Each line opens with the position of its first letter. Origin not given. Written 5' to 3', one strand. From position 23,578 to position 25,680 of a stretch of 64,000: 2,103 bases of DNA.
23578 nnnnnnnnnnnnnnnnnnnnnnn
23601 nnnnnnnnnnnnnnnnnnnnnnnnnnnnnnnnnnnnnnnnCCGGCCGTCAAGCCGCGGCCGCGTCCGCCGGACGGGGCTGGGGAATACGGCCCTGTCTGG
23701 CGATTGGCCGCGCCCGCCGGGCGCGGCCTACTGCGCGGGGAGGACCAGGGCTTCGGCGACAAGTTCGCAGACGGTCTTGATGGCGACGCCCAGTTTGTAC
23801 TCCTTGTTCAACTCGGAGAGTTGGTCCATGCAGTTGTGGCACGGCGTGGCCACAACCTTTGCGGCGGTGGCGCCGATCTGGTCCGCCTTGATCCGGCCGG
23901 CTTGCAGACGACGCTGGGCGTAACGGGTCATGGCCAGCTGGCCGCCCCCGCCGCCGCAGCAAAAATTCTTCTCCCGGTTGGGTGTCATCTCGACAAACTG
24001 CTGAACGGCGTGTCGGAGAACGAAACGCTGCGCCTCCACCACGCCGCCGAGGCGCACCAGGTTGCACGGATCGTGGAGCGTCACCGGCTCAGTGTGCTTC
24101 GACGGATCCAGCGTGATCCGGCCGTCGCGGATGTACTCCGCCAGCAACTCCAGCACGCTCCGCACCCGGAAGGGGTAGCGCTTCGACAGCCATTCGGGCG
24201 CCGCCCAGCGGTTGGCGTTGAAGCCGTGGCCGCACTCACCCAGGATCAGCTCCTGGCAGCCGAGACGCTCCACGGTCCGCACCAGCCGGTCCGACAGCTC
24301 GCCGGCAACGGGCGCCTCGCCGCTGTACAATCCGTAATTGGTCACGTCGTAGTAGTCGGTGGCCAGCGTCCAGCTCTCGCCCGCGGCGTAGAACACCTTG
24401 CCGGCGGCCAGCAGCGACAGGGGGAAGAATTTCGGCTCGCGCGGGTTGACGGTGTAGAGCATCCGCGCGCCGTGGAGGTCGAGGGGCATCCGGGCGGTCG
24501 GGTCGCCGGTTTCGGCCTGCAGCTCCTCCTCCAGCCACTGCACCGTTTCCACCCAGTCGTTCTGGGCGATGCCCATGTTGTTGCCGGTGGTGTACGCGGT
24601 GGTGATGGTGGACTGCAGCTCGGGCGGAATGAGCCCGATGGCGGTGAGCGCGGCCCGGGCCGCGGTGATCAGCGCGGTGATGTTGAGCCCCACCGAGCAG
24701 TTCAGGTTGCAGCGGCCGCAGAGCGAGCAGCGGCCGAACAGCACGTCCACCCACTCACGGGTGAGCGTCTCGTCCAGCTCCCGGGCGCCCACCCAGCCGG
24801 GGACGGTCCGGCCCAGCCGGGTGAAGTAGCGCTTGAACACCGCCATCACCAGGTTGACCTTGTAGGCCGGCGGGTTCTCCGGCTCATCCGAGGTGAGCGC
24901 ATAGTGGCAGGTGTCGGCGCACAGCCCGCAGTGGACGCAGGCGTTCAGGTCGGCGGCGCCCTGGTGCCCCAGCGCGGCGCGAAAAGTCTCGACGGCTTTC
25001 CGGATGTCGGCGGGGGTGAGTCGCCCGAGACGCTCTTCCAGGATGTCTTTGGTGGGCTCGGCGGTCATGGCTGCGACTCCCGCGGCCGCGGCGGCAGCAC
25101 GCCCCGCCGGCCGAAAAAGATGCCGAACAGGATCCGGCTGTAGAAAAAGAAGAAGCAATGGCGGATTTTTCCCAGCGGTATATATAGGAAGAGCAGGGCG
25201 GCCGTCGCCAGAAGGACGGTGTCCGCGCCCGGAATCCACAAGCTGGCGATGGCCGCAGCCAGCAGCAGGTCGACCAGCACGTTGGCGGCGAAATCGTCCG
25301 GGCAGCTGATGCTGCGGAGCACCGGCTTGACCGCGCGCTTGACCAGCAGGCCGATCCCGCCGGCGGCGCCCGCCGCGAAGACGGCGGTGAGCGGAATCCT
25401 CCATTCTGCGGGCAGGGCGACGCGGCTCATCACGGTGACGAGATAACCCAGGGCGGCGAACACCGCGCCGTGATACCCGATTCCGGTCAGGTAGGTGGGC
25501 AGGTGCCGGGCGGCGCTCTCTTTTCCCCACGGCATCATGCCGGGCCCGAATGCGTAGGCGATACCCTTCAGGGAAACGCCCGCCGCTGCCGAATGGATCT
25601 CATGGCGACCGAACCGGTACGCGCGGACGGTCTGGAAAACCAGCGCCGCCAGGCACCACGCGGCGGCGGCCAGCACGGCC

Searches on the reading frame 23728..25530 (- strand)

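Call 8: search_protein_families(library=pfam, proteins=[window:23728-25530:-], max_evalue=0.01)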
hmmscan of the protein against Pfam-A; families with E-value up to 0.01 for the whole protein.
window:23728-25530:- (600 aa): 7 families
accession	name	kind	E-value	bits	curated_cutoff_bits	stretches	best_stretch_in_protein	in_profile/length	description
PF02754.22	CCG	-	1.7e-10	41.3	20.6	1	483-571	1-84/85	Cysteine-rich domain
PF13183.11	Fer4_8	-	2.7e-08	34.7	27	1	195-282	2-68/68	4Fe-4S dicluster domain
PF13534.11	Fer4_17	-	2.8e-06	28.2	22.2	1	197-282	1-60/61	4Fe-4S dicluster domain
PF13187.11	Fer4_9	-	0.00018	21.9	27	0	190-210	34-49/52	4Fe-4S dicluster domain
PF12838.12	Fer4_7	-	0.00035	21.4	27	1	198-281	2-51/52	4Fe-4S dicluster domain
PF12797.12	Fer4_2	-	0.0098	16.3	24.5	0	194-209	6-21/22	4Fe-4S binding domain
PF12837.12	Fer4_6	-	0.0099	16.2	25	1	194-211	5-22/24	4Fe-4S binding domain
